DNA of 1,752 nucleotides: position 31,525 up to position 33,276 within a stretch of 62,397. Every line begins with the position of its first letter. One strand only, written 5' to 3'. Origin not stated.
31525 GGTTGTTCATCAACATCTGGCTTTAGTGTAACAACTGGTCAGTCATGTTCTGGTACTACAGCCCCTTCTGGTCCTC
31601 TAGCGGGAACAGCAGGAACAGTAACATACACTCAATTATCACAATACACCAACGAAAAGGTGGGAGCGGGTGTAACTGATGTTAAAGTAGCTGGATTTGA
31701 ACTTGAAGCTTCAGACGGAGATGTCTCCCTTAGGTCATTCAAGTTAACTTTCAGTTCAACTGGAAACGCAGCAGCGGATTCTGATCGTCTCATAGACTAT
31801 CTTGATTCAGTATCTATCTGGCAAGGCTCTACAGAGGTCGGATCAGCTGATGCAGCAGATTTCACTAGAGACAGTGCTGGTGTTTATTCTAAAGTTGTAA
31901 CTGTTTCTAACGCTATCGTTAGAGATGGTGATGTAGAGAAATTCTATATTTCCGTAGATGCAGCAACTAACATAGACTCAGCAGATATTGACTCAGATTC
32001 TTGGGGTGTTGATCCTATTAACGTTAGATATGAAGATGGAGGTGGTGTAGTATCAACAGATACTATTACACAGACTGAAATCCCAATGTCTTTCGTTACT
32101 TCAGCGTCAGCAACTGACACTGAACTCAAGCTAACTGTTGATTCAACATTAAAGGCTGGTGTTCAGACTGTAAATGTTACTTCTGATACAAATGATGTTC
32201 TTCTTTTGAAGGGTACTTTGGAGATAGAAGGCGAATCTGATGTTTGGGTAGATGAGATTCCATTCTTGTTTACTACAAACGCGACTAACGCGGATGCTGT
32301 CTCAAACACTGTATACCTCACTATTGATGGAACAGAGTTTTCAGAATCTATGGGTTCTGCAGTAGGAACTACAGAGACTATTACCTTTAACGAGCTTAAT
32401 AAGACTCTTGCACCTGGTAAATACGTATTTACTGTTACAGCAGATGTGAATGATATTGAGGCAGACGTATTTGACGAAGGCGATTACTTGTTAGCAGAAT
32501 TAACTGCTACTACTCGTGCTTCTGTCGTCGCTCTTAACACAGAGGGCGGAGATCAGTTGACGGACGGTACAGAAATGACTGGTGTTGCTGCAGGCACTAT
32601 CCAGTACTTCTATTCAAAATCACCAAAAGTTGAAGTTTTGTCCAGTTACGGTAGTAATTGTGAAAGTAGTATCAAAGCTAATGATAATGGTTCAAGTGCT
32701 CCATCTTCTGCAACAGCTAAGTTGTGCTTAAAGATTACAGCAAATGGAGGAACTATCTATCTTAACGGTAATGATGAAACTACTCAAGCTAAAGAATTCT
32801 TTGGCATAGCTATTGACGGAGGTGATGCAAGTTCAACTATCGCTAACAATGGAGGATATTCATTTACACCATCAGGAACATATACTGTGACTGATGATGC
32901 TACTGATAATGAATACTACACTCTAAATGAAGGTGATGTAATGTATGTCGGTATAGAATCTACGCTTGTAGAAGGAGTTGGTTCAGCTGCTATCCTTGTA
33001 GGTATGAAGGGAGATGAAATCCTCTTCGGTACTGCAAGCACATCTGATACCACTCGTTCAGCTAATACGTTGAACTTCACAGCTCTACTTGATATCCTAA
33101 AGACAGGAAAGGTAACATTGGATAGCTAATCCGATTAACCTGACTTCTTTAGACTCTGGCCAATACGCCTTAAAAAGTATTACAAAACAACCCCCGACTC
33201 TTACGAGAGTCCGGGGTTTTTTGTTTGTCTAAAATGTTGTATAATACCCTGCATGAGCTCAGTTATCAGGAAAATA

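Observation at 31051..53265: A surface-protein gene directly followed by an O-antigen-ligase-like enzyme and a ~20-gene glycan island: a candidate surface-protein glycosylation system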

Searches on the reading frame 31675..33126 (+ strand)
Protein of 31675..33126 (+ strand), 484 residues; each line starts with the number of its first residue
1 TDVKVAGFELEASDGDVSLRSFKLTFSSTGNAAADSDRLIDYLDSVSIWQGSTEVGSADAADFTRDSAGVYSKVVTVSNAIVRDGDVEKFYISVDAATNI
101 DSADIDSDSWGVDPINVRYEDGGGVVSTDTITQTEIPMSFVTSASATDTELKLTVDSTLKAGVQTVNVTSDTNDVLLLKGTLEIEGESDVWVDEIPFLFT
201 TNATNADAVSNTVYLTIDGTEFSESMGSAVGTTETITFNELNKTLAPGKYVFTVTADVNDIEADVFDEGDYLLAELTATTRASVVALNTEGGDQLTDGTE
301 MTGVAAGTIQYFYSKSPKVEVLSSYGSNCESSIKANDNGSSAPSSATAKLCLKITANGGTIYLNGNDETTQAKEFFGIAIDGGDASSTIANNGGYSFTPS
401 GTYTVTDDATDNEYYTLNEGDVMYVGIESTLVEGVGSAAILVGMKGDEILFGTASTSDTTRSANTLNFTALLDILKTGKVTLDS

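Call 48: find_homologous_proteins(query=window:31675-33126:+, max_evalue=0.00001)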
Query window:31675-33126:+ (484 aa): 105 proteins with E <= 0.00001 among 8000 candidates.
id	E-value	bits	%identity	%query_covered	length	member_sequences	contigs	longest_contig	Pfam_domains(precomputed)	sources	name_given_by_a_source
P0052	0.0e+0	1011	100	100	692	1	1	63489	PF01471.24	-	-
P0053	4.1e-246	835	84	100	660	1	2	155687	PF01471.24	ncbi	ncbi:MAG: peptidoglycan-binding domain-containing protein [Minisyncoccia bacterium]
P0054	9.1e-245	831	85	100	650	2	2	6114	PF01471.24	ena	-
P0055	3.6e-240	816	82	100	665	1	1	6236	PF01471.24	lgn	-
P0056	1.2e-235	801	81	100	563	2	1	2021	-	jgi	jgi:hypothetical protein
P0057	1.6e-233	794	80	100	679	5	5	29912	PF01471.24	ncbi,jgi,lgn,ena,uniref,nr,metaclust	ncbi:hypothetical protein A3B84_01830 [Candidatus Nomurabacteria bacterium RIFCSPHIGHO2_02_FULL_35_1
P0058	2.5e-233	793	80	100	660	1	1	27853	PF01471.24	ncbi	-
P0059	4.2e-215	733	77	100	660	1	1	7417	PF01471.24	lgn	-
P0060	5.3e-211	719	74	100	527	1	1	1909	-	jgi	jgi:hypothetical protein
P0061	2.5e-203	694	71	100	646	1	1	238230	PF01471.24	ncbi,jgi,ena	ncbi:MAG: peptidoglycan-binding domain-containing protein [Candidatus Paceibacterota bacterium]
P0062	9.9e-187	639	67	100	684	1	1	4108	PF01471.24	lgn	-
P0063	4.8e-160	552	60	99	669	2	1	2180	PF01471.24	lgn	-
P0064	8.5e-160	551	59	100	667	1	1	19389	PF01471.24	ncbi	-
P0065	1.3e-159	550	59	99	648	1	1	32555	PF09374.16,PF01471.24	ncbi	-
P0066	5.4e-157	541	60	100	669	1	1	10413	PF01471.24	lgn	-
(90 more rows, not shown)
